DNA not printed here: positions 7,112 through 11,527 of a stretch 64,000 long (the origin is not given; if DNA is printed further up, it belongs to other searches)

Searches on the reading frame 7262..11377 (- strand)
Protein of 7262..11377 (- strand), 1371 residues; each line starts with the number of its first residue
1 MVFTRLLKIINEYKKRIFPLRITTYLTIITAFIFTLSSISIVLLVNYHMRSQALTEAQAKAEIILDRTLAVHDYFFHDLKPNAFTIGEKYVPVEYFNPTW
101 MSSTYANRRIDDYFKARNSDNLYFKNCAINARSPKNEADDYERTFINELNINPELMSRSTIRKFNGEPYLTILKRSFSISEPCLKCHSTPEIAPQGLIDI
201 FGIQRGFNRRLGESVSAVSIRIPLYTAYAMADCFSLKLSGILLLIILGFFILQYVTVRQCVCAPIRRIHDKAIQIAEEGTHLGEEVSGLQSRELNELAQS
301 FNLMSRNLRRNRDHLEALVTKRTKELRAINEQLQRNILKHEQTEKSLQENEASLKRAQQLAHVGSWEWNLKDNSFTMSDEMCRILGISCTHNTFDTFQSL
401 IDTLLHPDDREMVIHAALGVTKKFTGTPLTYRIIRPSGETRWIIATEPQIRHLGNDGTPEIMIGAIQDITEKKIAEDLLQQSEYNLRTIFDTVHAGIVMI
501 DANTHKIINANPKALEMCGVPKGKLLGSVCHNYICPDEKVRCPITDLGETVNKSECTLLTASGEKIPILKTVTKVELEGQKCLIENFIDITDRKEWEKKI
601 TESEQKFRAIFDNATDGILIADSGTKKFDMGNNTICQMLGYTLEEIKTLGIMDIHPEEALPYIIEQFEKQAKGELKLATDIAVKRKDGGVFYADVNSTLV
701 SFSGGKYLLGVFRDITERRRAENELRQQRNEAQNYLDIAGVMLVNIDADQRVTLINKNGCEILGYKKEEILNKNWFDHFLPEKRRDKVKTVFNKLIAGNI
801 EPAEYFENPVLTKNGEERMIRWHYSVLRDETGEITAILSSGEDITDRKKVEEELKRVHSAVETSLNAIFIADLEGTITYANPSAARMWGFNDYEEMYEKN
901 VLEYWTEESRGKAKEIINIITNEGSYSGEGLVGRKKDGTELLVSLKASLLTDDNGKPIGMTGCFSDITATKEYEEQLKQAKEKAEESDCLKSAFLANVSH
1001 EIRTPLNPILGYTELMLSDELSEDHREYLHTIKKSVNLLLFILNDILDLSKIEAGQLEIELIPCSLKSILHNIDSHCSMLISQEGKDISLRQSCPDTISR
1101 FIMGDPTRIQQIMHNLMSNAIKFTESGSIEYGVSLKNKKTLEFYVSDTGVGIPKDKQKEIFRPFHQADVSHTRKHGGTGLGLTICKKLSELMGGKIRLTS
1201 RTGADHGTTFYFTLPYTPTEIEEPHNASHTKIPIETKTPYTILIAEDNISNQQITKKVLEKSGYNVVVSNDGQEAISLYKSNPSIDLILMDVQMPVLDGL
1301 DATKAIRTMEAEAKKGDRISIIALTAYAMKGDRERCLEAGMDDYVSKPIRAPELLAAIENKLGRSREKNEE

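Call 72: search_protein_families(library=pfam, proteins=[window:7262-11377:-], max_evalue=0.0001)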
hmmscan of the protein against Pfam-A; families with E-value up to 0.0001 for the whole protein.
window:7262-11377:- (1371 aa): 11 families
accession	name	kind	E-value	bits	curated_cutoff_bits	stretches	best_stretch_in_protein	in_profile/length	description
PF13426.13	PAS_9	-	6.1e-45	152.2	27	4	742-846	5-103/103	PAS domain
PF00989.32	PAS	-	7e-45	152.1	22.6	3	856-967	2-113/113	PAS fold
PF08447.18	PAS_3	-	3e-37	127.2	25.6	3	755-837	4-85/89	PAS fold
PF13188.13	PAS_8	-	4.7e-35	118.8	21.8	3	486-531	3-44/65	PAS domain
PF08448.16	PAS_4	-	4.8e-30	104.5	23.1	2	741-848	6-109/110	PAS fold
PF02518.31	HATPase_c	-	9.8e-30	103.7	26.4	1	1104-1217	1-110/111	Histidine kinase-, DNA gyrase B-, and HSP90-like ATPase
PF11845.13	Tll0287-like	-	1.4e-29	103.8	24.1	1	51-223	2-144/144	Tll0287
PF00072.30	Response_reg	-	2.1e-26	92.7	30.2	1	1242-1359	1-111/111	Response regulator receiver domain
PF00512.31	HisKA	-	7e-22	77.7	26.9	1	991-1055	2-66/66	His Kinase A (phospho-acceptor) domain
PF24820.1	Diguanyl_cycl_sensor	-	4e-07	30.4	28.1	0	743-794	10-59/109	Diguanylate cyclase-like sensor domain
PF00672.30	HAMP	-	1.1e-05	26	25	1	263-309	8-52/53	HAMP domain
